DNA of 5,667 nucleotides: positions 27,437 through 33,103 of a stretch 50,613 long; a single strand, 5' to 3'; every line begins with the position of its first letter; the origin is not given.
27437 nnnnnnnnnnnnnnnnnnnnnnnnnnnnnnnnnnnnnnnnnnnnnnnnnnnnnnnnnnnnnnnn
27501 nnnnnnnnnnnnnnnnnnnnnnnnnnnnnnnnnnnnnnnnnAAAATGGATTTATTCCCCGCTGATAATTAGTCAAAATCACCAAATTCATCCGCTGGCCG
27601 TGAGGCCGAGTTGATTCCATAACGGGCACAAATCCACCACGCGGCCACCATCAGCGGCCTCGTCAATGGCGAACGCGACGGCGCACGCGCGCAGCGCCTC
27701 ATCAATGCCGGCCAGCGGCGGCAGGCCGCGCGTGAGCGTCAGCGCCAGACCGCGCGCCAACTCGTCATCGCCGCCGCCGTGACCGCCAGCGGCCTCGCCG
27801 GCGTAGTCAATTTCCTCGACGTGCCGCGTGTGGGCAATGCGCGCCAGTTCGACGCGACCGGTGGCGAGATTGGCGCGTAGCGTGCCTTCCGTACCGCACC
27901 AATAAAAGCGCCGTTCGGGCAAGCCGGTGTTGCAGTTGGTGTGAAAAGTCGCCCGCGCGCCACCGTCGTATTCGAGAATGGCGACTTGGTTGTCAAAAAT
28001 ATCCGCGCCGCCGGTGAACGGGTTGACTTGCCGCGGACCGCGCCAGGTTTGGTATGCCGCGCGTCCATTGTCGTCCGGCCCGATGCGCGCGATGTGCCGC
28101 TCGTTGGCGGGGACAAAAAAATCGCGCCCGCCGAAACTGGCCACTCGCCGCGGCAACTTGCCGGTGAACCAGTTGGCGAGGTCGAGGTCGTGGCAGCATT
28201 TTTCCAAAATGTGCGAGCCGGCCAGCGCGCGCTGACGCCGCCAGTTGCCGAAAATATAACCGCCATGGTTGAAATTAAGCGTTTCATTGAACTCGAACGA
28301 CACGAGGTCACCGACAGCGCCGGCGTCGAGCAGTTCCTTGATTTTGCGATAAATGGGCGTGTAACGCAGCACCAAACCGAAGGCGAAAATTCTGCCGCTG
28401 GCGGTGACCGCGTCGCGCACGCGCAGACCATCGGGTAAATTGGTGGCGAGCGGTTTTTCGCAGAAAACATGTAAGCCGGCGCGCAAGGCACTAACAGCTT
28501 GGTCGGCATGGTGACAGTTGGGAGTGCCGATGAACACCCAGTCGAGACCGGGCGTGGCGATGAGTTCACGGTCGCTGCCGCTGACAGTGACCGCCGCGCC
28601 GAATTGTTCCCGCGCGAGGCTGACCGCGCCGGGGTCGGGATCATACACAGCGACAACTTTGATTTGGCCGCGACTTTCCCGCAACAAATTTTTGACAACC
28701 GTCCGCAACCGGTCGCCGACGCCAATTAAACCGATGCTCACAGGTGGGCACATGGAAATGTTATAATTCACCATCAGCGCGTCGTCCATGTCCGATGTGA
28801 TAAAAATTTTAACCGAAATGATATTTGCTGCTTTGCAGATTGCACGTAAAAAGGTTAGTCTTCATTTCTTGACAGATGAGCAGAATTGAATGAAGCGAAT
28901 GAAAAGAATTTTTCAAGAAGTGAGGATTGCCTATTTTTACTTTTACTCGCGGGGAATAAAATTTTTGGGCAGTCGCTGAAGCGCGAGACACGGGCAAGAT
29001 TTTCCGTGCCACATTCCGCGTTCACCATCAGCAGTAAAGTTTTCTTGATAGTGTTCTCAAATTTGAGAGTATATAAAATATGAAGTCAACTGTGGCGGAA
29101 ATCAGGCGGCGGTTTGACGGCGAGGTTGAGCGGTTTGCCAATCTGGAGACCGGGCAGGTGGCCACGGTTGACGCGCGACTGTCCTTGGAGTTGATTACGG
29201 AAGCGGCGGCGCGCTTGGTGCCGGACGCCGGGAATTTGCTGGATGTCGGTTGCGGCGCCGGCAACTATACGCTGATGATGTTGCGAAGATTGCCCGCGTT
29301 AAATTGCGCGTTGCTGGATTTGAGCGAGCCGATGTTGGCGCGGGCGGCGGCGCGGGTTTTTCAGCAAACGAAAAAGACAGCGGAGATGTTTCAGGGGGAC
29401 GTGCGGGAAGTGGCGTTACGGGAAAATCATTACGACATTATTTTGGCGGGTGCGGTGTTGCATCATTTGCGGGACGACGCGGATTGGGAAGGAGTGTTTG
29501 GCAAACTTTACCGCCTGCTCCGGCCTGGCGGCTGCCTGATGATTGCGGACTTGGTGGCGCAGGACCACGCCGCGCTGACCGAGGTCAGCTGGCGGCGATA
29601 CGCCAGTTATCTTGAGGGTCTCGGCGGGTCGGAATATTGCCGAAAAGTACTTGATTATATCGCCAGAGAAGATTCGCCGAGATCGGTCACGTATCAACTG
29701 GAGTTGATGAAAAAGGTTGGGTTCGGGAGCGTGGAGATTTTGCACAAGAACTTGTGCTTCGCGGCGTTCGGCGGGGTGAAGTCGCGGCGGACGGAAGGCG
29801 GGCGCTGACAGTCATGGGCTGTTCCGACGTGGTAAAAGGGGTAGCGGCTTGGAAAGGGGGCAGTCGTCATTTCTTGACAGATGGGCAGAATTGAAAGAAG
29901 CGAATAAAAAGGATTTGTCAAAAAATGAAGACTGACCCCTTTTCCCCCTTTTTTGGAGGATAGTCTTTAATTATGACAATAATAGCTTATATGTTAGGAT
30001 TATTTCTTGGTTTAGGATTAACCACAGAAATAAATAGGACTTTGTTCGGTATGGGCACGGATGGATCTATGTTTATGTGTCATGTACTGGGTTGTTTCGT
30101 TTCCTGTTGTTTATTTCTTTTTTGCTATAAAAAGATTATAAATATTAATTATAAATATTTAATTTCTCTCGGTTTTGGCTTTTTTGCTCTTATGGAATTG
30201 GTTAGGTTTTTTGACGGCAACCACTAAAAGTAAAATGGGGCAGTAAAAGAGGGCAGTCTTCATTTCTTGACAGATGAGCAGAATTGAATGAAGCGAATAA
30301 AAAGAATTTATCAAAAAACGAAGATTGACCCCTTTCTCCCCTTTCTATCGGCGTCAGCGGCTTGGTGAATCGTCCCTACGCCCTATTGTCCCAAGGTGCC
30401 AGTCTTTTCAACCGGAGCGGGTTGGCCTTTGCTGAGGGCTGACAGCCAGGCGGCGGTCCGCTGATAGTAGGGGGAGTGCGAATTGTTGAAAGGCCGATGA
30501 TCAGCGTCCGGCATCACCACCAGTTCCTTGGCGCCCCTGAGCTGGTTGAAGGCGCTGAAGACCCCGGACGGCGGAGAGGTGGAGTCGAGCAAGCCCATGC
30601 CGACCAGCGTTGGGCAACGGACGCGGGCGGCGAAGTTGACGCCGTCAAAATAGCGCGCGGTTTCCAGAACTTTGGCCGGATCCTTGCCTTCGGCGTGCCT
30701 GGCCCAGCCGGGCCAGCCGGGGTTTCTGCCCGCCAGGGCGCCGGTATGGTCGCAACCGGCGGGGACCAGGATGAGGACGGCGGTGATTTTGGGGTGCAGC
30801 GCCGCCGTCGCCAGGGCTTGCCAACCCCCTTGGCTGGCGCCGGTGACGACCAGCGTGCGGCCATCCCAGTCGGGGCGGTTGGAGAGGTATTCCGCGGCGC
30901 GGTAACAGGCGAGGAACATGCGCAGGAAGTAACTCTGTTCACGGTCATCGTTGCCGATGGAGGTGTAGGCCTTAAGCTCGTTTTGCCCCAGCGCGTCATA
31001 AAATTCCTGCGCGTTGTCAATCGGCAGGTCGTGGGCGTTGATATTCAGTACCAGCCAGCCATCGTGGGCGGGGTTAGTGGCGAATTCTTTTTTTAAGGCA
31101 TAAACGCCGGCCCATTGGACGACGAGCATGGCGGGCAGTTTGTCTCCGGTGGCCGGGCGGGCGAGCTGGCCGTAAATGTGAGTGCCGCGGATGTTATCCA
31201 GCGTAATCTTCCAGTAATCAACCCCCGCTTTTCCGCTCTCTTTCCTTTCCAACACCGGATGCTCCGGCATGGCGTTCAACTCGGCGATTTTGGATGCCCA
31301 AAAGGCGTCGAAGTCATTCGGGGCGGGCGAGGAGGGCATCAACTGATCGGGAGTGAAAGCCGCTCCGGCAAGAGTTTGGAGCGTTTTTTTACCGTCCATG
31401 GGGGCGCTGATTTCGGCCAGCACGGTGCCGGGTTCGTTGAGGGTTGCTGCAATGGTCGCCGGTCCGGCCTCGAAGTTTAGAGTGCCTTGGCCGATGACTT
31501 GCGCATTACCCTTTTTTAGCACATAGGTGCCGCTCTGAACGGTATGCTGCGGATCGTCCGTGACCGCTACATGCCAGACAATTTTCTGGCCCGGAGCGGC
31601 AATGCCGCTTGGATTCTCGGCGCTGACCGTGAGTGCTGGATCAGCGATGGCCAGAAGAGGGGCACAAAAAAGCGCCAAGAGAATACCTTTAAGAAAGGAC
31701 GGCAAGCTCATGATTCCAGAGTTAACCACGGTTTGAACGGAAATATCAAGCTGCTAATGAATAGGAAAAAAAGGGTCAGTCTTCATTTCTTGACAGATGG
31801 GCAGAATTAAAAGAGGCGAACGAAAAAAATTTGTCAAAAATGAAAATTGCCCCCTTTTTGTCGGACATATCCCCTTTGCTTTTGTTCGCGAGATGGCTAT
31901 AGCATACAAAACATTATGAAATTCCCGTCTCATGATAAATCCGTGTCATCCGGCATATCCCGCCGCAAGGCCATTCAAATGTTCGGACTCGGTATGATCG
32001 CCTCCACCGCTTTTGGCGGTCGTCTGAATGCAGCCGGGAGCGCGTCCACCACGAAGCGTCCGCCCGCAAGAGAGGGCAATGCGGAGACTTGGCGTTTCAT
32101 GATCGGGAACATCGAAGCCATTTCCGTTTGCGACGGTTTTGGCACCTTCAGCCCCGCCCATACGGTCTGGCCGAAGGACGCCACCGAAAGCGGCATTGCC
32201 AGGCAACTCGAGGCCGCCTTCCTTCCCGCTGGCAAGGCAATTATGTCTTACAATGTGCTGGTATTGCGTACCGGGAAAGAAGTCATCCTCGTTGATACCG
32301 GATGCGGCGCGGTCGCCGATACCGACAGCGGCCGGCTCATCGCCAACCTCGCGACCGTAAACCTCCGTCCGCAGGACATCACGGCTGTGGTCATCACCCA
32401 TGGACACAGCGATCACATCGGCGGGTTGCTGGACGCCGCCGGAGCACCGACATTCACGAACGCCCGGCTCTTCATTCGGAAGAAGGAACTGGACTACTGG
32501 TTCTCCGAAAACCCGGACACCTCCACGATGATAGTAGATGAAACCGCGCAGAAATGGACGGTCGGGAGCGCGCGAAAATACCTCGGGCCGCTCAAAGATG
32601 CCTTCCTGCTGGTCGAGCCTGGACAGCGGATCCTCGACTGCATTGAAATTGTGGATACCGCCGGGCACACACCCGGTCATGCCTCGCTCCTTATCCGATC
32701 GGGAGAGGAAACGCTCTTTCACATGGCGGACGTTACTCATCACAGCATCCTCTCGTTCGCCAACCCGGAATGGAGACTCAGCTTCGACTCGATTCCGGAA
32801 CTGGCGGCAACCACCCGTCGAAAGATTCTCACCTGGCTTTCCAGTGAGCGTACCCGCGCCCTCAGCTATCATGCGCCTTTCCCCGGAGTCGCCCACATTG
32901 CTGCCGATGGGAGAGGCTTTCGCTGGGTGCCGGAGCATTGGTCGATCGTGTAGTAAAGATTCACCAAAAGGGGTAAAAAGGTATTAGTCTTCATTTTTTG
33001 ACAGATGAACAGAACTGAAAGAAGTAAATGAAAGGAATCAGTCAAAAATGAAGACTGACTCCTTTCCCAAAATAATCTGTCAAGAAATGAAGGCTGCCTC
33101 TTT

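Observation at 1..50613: Hyper-abundant 11-mer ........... (core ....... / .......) saturating the native DNA: a DUS/USS-like or HIP1-like genomic word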

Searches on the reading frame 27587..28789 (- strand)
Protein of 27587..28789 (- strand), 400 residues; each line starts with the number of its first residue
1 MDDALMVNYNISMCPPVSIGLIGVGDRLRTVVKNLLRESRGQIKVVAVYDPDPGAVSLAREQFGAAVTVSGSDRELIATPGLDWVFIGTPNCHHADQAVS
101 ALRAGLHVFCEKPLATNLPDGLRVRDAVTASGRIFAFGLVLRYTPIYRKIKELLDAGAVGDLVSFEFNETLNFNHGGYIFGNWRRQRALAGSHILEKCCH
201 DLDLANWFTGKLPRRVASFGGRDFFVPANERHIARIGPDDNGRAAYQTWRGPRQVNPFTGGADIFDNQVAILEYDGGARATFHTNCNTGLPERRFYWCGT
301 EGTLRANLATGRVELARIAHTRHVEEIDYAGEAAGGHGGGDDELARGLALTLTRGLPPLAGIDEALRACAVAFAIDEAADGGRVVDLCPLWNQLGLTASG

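Call 29: search_protein_families(library=pfam, max_evalue=0.01, proteins=[window:27587-28789:-])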
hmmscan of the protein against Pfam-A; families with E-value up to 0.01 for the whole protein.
window:27587-28789:- (400 aa): 4 families
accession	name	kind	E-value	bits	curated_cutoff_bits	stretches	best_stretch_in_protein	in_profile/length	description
PF01408.29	GFO_IDH_MocA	-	4.4e-20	73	24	1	18-136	2-117/120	Oxidoreductase family, NAD-binding Rossmann fold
PF22725.1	GFO_IDH_MocA_C3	-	1.1e-18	67.9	27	1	147-305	1-124/124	GFO/IDH/MocA C-terminal domain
PF02894.22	GFO_IDH_MocA_C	-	1.8e-17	64.3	22.9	1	151-387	1-218/218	Oxidoreductase family, C-terminal alpha/beta domain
PF03807.23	F420_oxidored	-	0.007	17.4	21.6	0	19-96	2-74/94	NADP oxidoreductase coenzyme F420-dependent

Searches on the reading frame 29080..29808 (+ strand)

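Call 29: search_protein_families(library=pfam, max_evalue=0.01, proteins=[window:29080-29808:+])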
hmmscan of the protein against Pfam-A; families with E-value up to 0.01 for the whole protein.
window:29080-29808:+ (242 aa): 12 families
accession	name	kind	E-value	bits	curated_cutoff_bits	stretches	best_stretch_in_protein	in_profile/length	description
PF13649.12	Methyltransf_25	-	1.5e-20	74.1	27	1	54-151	2-97/97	Methyltransferase domain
PF08241.18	Methyltransf_11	-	3.8e-20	72.7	21.2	1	54-155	1-95/95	Methyltransferase domain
PF08242.18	Methyltransf_12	-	1.4e-19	71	30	1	54-153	1-98/98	Methyltransferase domain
PF13489.12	Methyltransf_23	-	6.2e-16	59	27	1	37-165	11-126/164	Methyltransferase domain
PF13847.12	Methyltransf_31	-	3.6e-14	53.1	27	1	51-162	5-116/145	Methyltransferase domain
PF01209.24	Ubie_methyltran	-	7e-13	48.9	20.1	1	51-219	49-217/233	ubiE/COQ5 methyltransferase family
PF05175.20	MTS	-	2.5e-08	34.2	23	1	49-155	31-138/170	Methyltransferase small domain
PF05891.18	Methyltransf_PK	-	2.6e-08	34.1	27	1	26-164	29-168/218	AdoMet dependent proline di-methyltransferase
PF00891.24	Methyltransf_2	-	2.7e-08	33.9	22.3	1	51-162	64-171/210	O-methyltransferase domain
PF05401.17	NodS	-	5.6e-07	30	24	1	48-155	42-144/201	Nodulation protein S (NodS)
PF02353.26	CMAS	-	3.8e-05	23.6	27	1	51-167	64-176/273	Mycolic acid cyclopropane synthetase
PF20922.3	Anamorsin_N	-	0.0045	17.2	27.1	1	108-167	42-99/163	Anamorsin, N-terminal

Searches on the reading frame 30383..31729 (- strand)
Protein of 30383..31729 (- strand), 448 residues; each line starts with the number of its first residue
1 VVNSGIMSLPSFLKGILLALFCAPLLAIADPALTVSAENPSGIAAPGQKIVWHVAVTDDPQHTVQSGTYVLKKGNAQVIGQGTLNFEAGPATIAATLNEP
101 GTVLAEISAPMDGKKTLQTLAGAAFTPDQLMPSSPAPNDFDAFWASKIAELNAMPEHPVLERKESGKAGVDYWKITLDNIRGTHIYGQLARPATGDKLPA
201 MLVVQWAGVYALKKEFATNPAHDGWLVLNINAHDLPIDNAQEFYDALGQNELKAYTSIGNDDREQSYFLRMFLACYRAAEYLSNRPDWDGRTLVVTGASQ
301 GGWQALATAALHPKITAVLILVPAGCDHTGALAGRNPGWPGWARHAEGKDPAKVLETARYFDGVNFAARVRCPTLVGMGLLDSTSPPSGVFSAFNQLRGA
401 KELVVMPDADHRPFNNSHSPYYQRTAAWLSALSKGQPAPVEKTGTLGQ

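Call 29: search_protein_families(library=pfam, max_evalue=0.01, proteins=[window:30383-31729:-])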
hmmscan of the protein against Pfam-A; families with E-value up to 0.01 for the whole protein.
window:30383-31729:- (448 aa): 3 families
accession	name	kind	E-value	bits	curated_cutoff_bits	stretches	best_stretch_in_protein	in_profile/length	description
PF05448.18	AXE1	-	5.7e-44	150.6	21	1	131-416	15-308/321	Acetyl xylan esterase (AXE1)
PF00326.27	Peptidase_S9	-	4.1e-10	39.9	22.6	1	276-432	49-209/213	Prolyl oligopeptidase family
PF10142.15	PhoPQ_related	-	0.00023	20.4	20.3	0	287-319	168-200/367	PhoPQ-activated pathogenicity-related protein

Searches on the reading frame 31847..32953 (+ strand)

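Call 30: search_protein_families(library=pfam, max_evalue=0.01, proteins=[window:31847-32953:+])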
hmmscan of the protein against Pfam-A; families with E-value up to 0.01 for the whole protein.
window:31847-32953:+ (368 aa): 2 families
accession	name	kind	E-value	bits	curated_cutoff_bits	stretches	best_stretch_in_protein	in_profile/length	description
PF00753.33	Lactamase_B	-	1.4e-18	67.9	22.7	1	136-326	7-180/196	Metallo-beta-lactamase superfamily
PF12706.13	Lactamase_B_2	-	4e-07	30.3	27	1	147-199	3-52/200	Beta-lactamase superfamily domain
